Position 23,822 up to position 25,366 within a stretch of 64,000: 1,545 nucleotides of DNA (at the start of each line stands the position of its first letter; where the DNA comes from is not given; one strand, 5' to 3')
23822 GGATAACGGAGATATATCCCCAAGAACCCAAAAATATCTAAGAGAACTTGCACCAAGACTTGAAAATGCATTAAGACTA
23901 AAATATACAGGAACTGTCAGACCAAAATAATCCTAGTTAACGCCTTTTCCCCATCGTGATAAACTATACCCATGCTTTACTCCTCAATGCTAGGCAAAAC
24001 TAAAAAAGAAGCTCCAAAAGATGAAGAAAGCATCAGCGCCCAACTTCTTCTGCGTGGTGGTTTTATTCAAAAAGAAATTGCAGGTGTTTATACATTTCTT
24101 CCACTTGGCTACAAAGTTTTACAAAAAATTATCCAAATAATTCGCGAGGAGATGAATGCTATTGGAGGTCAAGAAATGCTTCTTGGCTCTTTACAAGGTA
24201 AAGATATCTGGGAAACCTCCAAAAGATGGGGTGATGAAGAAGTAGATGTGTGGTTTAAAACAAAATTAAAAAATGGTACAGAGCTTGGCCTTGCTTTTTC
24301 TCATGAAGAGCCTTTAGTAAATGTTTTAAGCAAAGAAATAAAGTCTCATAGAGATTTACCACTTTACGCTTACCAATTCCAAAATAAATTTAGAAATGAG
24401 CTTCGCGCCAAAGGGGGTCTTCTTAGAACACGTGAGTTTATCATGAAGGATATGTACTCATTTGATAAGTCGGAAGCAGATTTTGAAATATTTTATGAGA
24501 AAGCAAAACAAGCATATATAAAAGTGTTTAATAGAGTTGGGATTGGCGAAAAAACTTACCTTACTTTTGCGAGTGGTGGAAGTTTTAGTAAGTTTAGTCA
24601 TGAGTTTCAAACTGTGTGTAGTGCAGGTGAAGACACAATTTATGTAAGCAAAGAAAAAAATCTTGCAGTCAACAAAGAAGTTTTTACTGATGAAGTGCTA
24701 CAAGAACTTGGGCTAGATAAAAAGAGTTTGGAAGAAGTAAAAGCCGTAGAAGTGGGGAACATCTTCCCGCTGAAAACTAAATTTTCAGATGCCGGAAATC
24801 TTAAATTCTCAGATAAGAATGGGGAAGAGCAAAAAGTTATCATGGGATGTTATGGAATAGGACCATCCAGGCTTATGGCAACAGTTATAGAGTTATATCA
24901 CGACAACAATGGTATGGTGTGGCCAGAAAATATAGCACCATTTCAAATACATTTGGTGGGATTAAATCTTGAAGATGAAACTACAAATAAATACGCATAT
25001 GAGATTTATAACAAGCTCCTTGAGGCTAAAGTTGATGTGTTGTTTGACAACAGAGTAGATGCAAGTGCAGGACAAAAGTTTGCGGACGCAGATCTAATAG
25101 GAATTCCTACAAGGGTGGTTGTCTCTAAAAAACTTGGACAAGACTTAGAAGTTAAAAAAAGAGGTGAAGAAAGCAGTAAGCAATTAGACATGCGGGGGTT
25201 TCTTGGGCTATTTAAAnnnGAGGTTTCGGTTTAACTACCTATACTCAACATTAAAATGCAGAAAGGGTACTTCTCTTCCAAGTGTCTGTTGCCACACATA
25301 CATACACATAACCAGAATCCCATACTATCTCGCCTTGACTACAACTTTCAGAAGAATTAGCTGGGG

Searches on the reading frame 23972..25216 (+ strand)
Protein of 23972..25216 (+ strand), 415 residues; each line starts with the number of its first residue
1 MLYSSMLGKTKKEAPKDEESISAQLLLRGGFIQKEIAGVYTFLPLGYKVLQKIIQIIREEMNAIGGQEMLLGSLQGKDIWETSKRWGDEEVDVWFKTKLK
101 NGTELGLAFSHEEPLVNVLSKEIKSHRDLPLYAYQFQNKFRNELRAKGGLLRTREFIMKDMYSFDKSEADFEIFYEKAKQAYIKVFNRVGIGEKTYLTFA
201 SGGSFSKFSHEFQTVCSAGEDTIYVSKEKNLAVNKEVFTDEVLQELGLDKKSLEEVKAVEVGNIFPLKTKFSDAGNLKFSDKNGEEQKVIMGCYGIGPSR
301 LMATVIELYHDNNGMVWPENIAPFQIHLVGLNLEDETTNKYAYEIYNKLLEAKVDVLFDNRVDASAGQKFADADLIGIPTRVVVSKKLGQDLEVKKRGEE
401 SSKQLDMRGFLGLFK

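Call 99: search_protein_families(library=pfam, proteins=[window:23972-25216:+], max_evalue=0.001)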
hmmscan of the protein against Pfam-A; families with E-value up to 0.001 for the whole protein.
window:23972-25216:+ (415 aa): 2 families
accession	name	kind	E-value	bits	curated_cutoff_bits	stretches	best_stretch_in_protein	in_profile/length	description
PF00587.30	tRNA-synt_2b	-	8.8e-26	91.5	29.3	1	95-308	1-178/179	tRNA synthetase class II core domain (G, H, P, S and T)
PF03129.25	HGTP_anticodon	-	7.3e-11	42.5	21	1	334-408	10-85/94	Anticodon binding domain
